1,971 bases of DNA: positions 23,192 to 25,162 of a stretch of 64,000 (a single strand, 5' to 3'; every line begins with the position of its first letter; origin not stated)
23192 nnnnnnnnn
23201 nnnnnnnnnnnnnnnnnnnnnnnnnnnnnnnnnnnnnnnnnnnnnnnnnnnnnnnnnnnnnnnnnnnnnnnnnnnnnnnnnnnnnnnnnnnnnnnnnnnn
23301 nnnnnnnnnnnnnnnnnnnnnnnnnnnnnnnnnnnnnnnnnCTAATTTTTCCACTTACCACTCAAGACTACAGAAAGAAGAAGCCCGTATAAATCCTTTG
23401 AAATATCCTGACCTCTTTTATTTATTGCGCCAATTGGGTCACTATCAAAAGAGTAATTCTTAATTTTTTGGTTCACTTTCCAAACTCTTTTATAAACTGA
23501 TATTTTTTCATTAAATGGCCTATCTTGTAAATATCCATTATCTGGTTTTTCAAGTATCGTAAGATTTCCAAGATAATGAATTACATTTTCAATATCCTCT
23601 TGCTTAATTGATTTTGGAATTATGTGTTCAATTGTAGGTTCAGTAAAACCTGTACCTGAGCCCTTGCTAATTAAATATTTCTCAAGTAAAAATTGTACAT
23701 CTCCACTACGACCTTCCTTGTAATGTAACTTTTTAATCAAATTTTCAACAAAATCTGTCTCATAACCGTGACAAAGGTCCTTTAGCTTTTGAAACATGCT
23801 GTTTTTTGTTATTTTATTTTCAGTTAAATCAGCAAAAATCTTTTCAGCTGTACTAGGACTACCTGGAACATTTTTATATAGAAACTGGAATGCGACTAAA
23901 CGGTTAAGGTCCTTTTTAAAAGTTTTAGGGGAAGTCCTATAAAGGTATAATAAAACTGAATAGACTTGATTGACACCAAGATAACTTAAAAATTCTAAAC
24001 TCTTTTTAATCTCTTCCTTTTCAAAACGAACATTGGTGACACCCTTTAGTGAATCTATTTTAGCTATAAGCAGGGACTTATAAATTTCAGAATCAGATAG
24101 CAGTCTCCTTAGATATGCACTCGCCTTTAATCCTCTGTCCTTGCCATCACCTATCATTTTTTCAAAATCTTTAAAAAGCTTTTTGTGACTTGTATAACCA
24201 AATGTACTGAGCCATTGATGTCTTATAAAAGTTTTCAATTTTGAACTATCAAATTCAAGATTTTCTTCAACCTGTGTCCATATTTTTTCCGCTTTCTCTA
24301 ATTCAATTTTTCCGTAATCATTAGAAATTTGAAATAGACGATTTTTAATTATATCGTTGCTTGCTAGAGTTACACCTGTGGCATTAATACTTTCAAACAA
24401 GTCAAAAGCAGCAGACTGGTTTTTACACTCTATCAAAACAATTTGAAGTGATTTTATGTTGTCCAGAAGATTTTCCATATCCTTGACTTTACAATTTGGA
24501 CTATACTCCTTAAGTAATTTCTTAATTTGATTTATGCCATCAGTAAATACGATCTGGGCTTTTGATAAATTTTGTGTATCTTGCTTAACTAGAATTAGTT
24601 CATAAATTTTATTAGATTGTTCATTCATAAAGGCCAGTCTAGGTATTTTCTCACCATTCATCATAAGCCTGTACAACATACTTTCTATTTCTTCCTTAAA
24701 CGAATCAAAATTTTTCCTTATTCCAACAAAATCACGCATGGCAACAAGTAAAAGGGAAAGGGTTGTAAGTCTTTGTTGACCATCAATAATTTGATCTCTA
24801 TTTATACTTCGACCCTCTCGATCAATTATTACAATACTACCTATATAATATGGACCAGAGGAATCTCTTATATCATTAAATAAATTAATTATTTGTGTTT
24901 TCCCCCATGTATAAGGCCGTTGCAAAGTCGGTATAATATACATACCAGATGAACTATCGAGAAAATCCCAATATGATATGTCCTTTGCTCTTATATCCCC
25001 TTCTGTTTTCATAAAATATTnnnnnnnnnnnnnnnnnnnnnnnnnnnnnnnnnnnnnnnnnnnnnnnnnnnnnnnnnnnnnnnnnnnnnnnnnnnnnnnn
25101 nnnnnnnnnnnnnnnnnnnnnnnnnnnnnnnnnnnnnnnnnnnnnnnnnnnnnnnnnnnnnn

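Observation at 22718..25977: Tightly coupled Dam-MTase / GmrSD-like / small PD-(D/E)xK nuclease operon - a possible composite defence system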

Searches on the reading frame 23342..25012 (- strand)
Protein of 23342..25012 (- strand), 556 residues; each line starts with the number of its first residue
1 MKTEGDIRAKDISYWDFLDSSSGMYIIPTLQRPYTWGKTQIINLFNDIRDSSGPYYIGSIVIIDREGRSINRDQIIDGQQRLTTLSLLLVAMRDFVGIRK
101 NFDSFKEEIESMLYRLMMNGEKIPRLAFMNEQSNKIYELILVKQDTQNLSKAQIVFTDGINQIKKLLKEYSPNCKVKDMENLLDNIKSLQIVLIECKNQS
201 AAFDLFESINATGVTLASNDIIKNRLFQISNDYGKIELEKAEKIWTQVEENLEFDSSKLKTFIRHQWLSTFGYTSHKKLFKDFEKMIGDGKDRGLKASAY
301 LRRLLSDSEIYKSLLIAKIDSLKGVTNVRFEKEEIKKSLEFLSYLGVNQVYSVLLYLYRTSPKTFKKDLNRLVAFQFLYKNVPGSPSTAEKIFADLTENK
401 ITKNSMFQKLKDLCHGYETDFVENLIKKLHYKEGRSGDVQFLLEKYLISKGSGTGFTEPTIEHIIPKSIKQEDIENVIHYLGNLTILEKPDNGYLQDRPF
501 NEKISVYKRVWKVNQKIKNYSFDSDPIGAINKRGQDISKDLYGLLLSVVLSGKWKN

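Call 3: search_protein_families(library=pfam, proteins=[window:23342-25012:-], max_evalue=0.1)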
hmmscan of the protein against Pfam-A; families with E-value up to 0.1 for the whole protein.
window:23342-25012:- (556 aa): 3 families
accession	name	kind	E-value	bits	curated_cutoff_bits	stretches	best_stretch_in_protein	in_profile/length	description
PF03235.19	GmrSD_N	-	1.6e-32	113.7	33.2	1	17-227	4-199/199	GmrSD restriction endonuclease, N-terminal domain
PF07510.16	GmrSD_C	-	1.9e-11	44.4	23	1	425-521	11-121/138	GmrSD restriction endonucleases, C-terminal domain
PF16992.11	RNA_pol_RpbG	-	0.047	14.2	27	0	173-211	5-41/119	DNA-directed RNA polymerase, subunit G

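Call 4: search_protein_families(library=padloc, proteins=[window:23342-25012:-], max_evalue=0.1)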
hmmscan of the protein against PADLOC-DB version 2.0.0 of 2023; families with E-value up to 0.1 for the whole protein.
window:23342-25012:- (556 aa): 33 families (the best 25 are shown)
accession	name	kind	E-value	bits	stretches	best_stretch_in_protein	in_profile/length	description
PDLC04154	HEC-06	-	1.4e-61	206.9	1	10-523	10-545/569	-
PDLC04157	HEC-06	-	1.5e-56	190.2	1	24-520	22-532/558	-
PDLC04155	HEC-06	-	6.9e-56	187.9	1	21-520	19-535/562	-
PDLC02687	Orf5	-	2.7e-49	166.3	1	14-519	8-534/543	Orf5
PDLC02700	Orf5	-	2.6e-41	140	2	24-384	11-370/555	Orf5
PDLC02693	Orf5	-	9.5e-41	138.4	1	24-522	8-521/543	Orf5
PDLC02695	Orf5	-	1.2e-34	117.7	1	21-520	16-578/601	Orf5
PDLC02690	Orf5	-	2.4e-31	107.2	1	23-513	8-495/531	Orf5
PDLC02699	Orf5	-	8e-28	95.5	1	26-506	2-507/530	Orf5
PDLC02691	Orf5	-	1.2e-24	84.9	1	22-538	18-572/579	Orf5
PDLC02701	Orf5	-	1.4e-24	84.5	2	21-412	16-435/596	Orf5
PDLC02686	Orf5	-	2.2e-23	80.6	1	24-255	20-264/566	Orf5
PDLC02696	Orf5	-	4.4e-23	80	2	25-111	1-91/558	Orf5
PDLC02692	Orf5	-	8.4e-23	78.9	1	25-382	8-374/558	Orf5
PDLC02698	Orf5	-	3e-22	77.1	1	24-509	19-535/573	Orf5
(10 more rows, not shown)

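Call 5: search_protein_families(library=ncbifam, proteins=[window:23342-25012:-], max_evalue=0.1)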
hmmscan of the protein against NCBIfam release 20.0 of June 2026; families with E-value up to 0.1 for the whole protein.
window:23342-25012:- (556 aa): 1 family
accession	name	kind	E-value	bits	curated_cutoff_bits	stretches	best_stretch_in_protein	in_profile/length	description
TIGR01130.1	ER_PDI_fam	subfamily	0.0072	15.9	344.25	1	173-354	111-294/476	protein disulfide-isomerase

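Call 11: find_encoding_contigs(protein=window:23342-25012:-, flank=10000, max_places=10)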
Protein window:23342-25012:- (556 aa): no gene with exactly this product is on record in the collection.

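Call 12: find_homologous_proteins(query=window:23342-25012:-)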
Query window:23342-25012:- (556 aa): 3123 proteins with E <= 0.001 among 8000 candidates; the best 120 are listed.
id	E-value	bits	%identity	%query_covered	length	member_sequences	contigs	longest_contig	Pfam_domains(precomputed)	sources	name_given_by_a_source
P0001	0.0e+0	1232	100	100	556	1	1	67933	PF07510.17,PF03235.20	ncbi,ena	-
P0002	0.0e+0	1072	86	100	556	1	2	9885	PF07510.17,PF03235.20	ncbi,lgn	-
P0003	0.0e+0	1031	82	100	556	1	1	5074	PF07510.17,PF03235.20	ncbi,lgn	-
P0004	0.0e+0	1010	81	100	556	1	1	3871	PF07510.17,PF03235.20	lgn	-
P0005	1.1e-261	887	72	100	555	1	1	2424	PF07510.17,PF03235.20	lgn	-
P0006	1.4e-223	762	63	100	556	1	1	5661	PF07510.17,PF03235.20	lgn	-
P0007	1.4e-211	722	69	83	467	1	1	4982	PF07510.17,PF03235.20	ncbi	-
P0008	6.6e-165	568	59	80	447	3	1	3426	PF07510.17,PF03235.20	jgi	jgi:hypothetical protein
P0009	5.7e-162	558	50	99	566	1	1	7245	PF07510.17,PF03235.20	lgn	-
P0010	8.6e-158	545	47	99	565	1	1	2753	PF07510.17,PF03235.20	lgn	-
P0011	4.4e-157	542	49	99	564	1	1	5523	PF07510.17,PF03235.20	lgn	-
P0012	1.3e-151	524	48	99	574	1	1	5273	PF07510.17,PF03235.20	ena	-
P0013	1.4e-151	524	48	99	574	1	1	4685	PF07510.17,PF03235.20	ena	-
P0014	6.1e-146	505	47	99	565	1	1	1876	PF07510.17,PF03235.20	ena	-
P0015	2.7e-134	467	47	100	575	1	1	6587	PF07510.17,PF03235.20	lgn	-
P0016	1.0e-133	465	45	99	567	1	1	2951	PF07510.17,PF03235.20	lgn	-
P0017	1.9e-132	461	45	92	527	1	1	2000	PF07510.17,PF03235.20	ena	-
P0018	3.1e-132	460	45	99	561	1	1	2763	PF07510.17,PF03235.20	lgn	-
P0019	3.4e-132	460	45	99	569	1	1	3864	PF07510.17,PF03235.20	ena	-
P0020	1.9e-131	458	45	99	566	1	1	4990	PF07510.17,PF03235.20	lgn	-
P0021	1.5e-130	455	43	99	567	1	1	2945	PF07510.17,PF03235.20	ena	-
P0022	8.6e-130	452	45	99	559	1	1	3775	PF07510.17,PF03235.20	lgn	-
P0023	4.8e-129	450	45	99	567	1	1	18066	PF07510.17,PF03235.20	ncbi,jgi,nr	ncbi:MAG TPA: DUF262 domain-containing HNH endonuclease family protein [Candidatus Paceibacterota ba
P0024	4.9e-129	450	42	98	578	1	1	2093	PF07510.17,PF03235.20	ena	-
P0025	2.5e-128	447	44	99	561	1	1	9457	PF07510.17,PF03235.20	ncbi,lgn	-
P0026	8.3e-128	446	44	99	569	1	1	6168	PF07510.17,PF03235.20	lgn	-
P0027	1.1e-127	445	44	99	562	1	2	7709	PF07510.17,PF03235.20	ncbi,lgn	-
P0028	2.5e-127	444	44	99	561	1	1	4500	PF07510.17,PF03235.20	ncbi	-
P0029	3.2e-127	444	43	99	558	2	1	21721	PF07510.17,PF03235.20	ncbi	-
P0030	1.5e-126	441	44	99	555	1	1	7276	PF07510.17,PF03235.20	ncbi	-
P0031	5.0e-126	440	45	99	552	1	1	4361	PF07510.17,PF03235.20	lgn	-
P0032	1.2e-125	439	43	99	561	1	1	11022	PF07510.17,PF03235.20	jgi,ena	-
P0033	1.7e-125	438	43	99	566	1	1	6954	PF07510.17,PF03235.20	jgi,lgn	jgi:uncharacterized protein with ParB-like and HNH nuclease domain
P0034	5.2e-124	433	44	99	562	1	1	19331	PF07510.17,PF03235.20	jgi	jgi:hypothetical protein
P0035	9.8e-123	429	44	99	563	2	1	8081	PF07510.17,PF03235.20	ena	-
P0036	4.7e-120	420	43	99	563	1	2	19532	PF07510.17,PF03235.20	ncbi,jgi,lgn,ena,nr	ncbi:MAG: DUF262 domain-containing protein [Nitrosarchaeum sp.]|nr:DUF262 domain-containing protein 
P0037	6.4e-120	420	41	98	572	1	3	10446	PF07510.17,PF03235.20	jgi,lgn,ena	-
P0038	1.1e-119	419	42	99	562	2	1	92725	PF07510.17,PF03235.20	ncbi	-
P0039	4.2e-119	417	42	99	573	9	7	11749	PF07510.17,PF03235.20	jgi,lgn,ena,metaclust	jgi:uncharacterized protein with ParB-like and HNH nuclease domain|metaclust:\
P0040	6.9e-119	416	42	99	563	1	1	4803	PF07510.17,PF03235.20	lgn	-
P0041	8.1e-119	416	43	100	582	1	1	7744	PF07510.17,PF03235.20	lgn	-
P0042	1.9e-118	415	41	99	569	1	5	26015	PF07510.17,PF03235.20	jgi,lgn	jgi:uncharacterized protein with ParB-like and HNH nuclease domain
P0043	3.5e-118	414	41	99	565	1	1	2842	PF07510.17,PF03235.20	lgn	-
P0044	2.1e-117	411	42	99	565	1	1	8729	PF07510.17,PF03235.20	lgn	-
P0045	3.3e-117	411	40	96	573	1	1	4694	PF07510.17,PF03235.20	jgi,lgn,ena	-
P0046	1.2e-116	409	41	99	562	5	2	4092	PF07510.17,PF03235.20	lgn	-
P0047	2.4e-116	408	42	100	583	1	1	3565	PF07510.17,PF03235.20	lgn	-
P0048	1.0e-114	402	40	96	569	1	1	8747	PF07510.17,PF03235.20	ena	-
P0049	4.5e-114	400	42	99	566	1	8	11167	PF07510.17,PF03235.20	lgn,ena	-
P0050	1.0e-110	389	39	98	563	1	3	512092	PF07510.17,PF03235.20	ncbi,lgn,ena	-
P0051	2.4e-110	388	40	99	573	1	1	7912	PF07510.17,PF03235.20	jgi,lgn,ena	-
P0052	2.5e-110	388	41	99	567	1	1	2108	PF07510.17,PF03235.20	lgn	-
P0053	2.6e-109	385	38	99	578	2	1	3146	PF07510.17,PF03235.20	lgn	-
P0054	1.1e-108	382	41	99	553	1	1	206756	PF07510.17,PF03235.20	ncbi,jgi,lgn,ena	ncbi:MAG: DUF262 domain-containing protein [Patescibacteria group bacterium]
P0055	1.5e-107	379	41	96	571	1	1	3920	PF07510.17,PF03235.20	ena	-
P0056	2.9e-107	378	40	99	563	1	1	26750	PF07510.17,PF03235.20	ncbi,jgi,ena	ncbi:MAG: DUF262 domain-containing protein [Candidatus Peregrinibacteria bacterium]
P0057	8.6e-105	370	40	99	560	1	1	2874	PF03235.20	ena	-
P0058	1.4e-101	359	39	98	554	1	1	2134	PF07510.17,PF03235.20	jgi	jgi:uncharacterized protein with ParB-like and HNH nuclease domain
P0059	2.6e-101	358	44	79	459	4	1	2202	PF07510.17,PF03235.20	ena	-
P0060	3.5e-101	358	39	99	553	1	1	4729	PF07510.17,PF03235.20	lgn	-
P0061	7.6e-101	357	41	93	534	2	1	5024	PF07510.17,PF03235.20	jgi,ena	-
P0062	1.1e-100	356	38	99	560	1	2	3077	PF07510.17,PF03235.20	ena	-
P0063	1.1e-99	353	42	87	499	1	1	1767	PF07510.17,PF03235.20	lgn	-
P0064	5.0e-99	351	39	99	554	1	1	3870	PF07510.17,PF03235.20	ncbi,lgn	-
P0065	3.8e-98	348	37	99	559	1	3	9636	PF07510.17,PF03235.20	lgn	-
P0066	9.9e-98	346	39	99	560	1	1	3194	PF07510.17,PF03235.20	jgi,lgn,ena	-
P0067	7.8e-97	343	39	100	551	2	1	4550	PF07510.17,PF03235.20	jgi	-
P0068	1.0e-94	336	38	99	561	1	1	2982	PF07510.17,PF03235.20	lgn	-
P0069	1.2e-94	336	39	99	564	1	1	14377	PF07510.17,PF03235.20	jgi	-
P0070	1.1e-93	333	38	99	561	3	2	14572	PF07510.17,PF03235.20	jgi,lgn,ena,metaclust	metaclust:\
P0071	1.6e-93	332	39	99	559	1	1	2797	PF07510.17,PF03235.20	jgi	jgi:hypothetical protein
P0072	1.1e-91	326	38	99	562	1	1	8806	PF07510.17,PF03235.20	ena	-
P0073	8.3e-83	297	43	67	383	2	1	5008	PF07510.17,PF03235.20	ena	-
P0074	2.4e-77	279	42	67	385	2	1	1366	PF07510.17,PF03235.20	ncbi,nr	ncbi:MAG: HNH endonuclease family protein, partial [bacterium]|nr:HNH endonuclease family protein [b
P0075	2.5e-68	249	42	56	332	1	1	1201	PF07510.17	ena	-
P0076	9.9e-67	244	43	62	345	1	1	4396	PF03235.20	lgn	-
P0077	1.2e-57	214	30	96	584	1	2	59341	PF07510.17,PF03235.20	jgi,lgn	-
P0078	1.8e-55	207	30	95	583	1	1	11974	PF07510.17,PF03235.20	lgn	-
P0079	2.8e-46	177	30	96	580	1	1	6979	PF07510.17,PF03235.20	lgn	-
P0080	6.5e-41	159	30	93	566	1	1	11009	PF07510.17,PF03235.20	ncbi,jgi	ncbi:MAG: DUF262 domain-containing HNH endonuclease family protein [Candidatus Gracilibacteria bacte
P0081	4.7e-32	130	25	91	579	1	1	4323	PF07510.17,PF03235.20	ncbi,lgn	-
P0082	5.3e-31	126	27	91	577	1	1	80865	PF07510.17,PF03235.20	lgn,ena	-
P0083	8.1e-31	126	30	89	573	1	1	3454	PF07510.17,PF03235.20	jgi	jgi:Protein of unknown function DUF262/Protein of unknown function (DUF1524)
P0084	1.1e-30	125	27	88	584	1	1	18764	PF07510.17,PF03235.20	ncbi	-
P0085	7.1e-30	122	29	89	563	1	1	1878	PF07510.17,PF03235.20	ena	-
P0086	9.4e-30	122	27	91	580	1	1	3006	PF07510.17,PF03235.20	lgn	-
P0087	1.2e-29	122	25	86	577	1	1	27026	PF07510.17,PF03235.20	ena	-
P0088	1.3e-29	122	29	89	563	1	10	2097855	PF07510.17,PF03235.20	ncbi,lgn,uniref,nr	ncbi:Uncharacterized conserved protein, contains ParB-like and HNH nuclease domains [Flavobacterium 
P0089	2.9e-28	117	27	89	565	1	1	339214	PF07510.17,PF03235.20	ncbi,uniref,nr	ncbi:DUF262 domain-containing protein [Lacihabitans sp. CCS-44]|uniref:DUF262 domain-containing prot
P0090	4.1e-28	117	28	93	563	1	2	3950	PF07510.17,PF03235.20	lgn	-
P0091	6.0e-28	116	28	93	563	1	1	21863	PF07510.17,PF03235.20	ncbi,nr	ncbi:MAG: DUF262 domain-containing protein [Bacteroidetes bacterium]|nr:MAG: DUF262 domain-containin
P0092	1.2e-27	115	29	94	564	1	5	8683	PF07510.17,PF03235.20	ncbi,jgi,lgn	-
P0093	1.3e-27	115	26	86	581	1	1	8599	PF07510.17,PF03235.20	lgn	-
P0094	3.0e-27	114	27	87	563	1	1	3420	PF07510.17,PF03235.20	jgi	-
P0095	3.4e-27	114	28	89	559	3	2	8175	PF07510.17,PF03235.20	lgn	-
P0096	5.2e-27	113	25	94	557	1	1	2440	PF07510.17,PF03235.20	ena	-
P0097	5.7e-27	113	26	87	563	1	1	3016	PF07510.17,PF03235.20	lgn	-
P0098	7.8e-27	112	29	87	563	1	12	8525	PF07510.17,PF03235.20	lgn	-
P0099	8.4e-27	112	25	87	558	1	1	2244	PF07510.17,PF03235.20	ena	-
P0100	9.4e-27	112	27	83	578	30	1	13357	PF07510.17,PF03235.20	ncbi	-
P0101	1.3e-26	112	28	93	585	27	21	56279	PF07510.17,PF03235.20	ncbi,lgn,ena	-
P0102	1.4e-26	112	29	87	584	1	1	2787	PF07510.17,PF03235.20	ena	-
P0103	1.7e-26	111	28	87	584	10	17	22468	PF07510.17,PF03235.20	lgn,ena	-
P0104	2.4e-26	111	28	87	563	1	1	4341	PF07510.17,PF03235.20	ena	-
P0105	2.8e-26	111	27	87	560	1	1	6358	PF07510.17,PF03235.20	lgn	-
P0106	3.8e-26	110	26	91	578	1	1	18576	PF07510.17,PF03235.20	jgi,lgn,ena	-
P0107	5.3e-26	110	25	87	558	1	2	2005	PF07510.17,PF03235.20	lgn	-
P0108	6.0e-26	109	27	89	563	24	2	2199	PF07510.17,PF03235.20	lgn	-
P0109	6.1e-26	109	27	92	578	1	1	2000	PF07510.17,PF03235.20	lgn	-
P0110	6.4e-26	109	27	92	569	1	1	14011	PF07510.17,PF03235.20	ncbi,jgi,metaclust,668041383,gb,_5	metaclust:\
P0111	7.1e-26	109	27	92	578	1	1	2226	PF07510.17,PF03235.20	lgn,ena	-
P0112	7.7e-26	109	29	89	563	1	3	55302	PF07510.17,PF03235.20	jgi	jgi:uncharacterized protein with ParB-like and HNH nuclease domain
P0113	1.3e-25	108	25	87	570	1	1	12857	PF07510.17,PF03235.20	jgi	jgi:uncharacterized protein with ParB-like and HNH nuclease domain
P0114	1.7e-25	108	26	92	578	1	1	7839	PF07510.17,PF03235.20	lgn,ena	-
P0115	1.9e-25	108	27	92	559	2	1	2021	PF07510.17,PF03235.20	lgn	-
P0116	2.7e-25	107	26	92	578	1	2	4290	PF07510.17,PF03235.20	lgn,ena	-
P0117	2.7e-25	107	26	92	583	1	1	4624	PF07510.17,PF03235.20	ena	-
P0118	3.1e-25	107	30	88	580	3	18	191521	PF07510.17,PF03235.20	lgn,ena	-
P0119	3.3e-25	107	28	87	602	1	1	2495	PF07510.17,PF03235.20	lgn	-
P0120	3.6e-25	107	28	88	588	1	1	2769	PF07510.17,PF03235.20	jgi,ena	-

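Call 13: find_encoding_contigs(protein=P0002, flank=10000, max_places=4)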
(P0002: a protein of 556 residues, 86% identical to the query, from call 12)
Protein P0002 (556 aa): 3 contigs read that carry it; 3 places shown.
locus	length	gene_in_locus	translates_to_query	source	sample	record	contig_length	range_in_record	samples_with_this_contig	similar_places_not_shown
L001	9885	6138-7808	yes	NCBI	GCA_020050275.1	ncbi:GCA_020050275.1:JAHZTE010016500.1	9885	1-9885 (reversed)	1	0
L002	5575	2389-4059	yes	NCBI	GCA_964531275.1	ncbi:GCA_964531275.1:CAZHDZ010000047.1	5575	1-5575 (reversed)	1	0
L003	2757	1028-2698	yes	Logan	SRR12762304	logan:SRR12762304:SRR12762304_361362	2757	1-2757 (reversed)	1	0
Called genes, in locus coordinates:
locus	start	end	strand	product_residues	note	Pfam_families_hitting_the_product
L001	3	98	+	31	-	?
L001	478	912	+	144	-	PF02381:MraZ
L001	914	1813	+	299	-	PF01795:Methyltransf_5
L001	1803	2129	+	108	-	-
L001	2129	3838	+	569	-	PF03717:PBP_dimer, PF00905:Transpeptidase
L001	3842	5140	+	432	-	PF08245:Mur_ligase_M, PF02875:Mur_ligase_C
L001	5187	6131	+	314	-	PF02086:MethyltransfD12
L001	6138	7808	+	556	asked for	PF03235:GmrSD_N, PF07510:GmrSD_C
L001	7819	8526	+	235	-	PF02976:MutH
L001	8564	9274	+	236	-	PF01555:N6_N4_Mtase, PF03602:Cons_hypoth95 (faint), PF01170:UPF0020 (faint), PF13649:Methyltransf_25 (faint), PF08241:Methyltransf_11 (faint), PF01555:N6_N4_Mtase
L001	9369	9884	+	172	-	?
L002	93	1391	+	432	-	PF08245:Mur_ligase_M, PF02875:Mur_ligase_C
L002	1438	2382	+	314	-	PF02086:MethyltransfD12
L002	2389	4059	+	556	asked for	PF03235:GmrSD_N, PF07510:GmrSD_C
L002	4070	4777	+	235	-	PF02976:MutH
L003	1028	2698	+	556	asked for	PF03235:GmrSD_N, PF07510:GmrSD_C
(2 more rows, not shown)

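Call 14: find_encoding_contigs(protein=P0003, flank=10000, max_places=4)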
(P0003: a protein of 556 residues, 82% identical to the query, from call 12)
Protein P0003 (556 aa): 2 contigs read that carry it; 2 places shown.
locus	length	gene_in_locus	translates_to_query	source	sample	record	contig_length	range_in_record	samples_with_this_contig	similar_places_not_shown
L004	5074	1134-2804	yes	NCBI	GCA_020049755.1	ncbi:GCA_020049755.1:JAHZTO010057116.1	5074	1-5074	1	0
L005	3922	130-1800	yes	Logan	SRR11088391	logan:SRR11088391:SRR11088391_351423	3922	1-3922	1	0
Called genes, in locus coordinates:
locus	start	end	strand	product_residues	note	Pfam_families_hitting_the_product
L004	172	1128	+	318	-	PF02086:MethyltransfD12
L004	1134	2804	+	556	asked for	PF03235:GmrSD_N, PF07510:GmrSD_C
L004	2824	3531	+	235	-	PF02976:MutH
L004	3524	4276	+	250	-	PF01555:N6_N4_Mtase, PF01170:UPF0020, PF01555:N6_N4_Mtase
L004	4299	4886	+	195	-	PF10544:T5orf172, PF13455:MUG113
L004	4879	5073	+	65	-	?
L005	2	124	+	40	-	?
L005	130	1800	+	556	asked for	PF03235:GmrSD_N, PF07510:GmrSD_C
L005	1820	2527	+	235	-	PF02976:MutH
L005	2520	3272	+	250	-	PF01555:N6_N4_Mtase, PF01170:UPF0020, PF01555:N6_N4_Mtase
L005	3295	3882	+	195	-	PF10544:T5orf172, PF13455:MUG113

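Call 15: find_encoding_contigs(protein=P0006, flank=10000, max_places=4)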
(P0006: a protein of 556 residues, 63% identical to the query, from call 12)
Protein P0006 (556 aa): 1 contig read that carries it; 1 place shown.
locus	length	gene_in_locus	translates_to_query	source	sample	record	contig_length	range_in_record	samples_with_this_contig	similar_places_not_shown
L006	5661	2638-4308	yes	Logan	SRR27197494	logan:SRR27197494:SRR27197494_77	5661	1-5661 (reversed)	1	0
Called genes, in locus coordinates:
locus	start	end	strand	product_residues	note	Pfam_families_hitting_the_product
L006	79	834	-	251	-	-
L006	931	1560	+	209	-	PF00561:Abhydrolase_1 (faint), PF06821:Ser_hydrolase (weak)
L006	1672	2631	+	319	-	PF02086:MethyltransfD12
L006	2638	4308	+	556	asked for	PF03235:GmrSD_N, PF07510:GmrSD_C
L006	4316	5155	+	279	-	PF04556:DpnII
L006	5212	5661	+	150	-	?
